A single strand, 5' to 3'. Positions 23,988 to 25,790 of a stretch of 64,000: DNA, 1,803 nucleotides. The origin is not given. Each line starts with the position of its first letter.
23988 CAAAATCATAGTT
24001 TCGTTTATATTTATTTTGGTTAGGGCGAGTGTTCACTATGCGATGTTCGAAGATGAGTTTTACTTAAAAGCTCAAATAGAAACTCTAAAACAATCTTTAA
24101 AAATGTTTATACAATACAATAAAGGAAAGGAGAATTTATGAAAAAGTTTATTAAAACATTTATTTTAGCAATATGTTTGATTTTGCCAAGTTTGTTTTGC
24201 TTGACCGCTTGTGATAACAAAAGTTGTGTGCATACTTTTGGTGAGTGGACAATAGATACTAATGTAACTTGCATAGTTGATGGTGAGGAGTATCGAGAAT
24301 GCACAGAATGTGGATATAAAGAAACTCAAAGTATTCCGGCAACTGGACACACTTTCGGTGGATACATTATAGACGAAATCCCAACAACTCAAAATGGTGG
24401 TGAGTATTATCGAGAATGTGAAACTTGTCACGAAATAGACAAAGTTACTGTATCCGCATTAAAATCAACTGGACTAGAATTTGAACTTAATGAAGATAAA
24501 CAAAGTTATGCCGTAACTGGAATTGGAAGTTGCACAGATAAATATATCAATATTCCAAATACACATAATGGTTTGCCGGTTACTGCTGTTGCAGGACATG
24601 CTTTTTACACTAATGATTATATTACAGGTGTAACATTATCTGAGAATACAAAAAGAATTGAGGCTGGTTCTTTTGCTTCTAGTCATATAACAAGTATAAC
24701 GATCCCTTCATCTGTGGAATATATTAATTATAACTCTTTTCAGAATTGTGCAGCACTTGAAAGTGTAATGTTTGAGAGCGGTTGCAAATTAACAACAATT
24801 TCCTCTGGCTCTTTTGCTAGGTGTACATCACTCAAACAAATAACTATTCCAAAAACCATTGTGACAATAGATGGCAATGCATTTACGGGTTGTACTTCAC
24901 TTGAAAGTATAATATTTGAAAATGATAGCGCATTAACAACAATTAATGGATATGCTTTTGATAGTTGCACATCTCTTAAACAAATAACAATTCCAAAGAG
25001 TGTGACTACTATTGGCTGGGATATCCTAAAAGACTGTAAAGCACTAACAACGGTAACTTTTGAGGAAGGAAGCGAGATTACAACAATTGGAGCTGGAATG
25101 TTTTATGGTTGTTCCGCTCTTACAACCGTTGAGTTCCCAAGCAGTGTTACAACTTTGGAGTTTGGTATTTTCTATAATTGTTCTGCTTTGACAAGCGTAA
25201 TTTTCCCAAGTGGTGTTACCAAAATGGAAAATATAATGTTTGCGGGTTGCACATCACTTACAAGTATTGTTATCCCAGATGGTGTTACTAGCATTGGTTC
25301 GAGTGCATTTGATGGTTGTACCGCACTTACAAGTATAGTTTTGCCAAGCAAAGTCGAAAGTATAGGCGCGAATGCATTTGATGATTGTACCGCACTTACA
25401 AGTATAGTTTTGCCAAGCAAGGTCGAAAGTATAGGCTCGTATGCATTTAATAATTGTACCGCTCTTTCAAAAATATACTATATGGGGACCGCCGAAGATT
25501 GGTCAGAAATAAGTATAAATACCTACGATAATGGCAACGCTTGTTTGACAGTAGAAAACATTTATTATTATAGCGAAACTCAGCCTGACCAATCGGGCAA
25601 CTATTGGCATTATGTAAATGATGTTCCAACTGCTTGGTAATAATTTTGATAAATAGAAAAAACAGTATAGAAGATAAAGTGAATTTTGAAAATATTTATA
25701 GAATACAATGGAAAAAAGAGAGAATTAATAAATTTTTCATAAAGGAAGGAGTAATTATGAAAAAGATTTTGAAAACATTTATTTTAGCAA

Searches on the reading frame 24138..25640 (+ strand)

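Call 52: search_protein_families(library=pfam, proteins=[window:24138-25640:+], max_evalue=0.0001)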
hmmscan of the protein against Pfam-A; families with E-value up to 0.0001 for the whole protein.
window:24138-25640:+ (500 aa): 3 families
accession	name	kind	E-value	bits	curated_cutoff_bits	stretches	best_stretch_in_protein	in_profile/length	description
PF13306.12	LRR_5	-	1.3e-77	258.2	27.7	3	243-375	2-127/127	BspA type Leucine rich repeat region (6 copies)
PF13855.12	LRR_8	-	2.2e-15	56.6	27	0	241-284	13-55/61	Leucine rich repeat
PF05725.18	FNIP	-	2.4e-06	28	21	0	328-362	5-38/44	FNIP Repeat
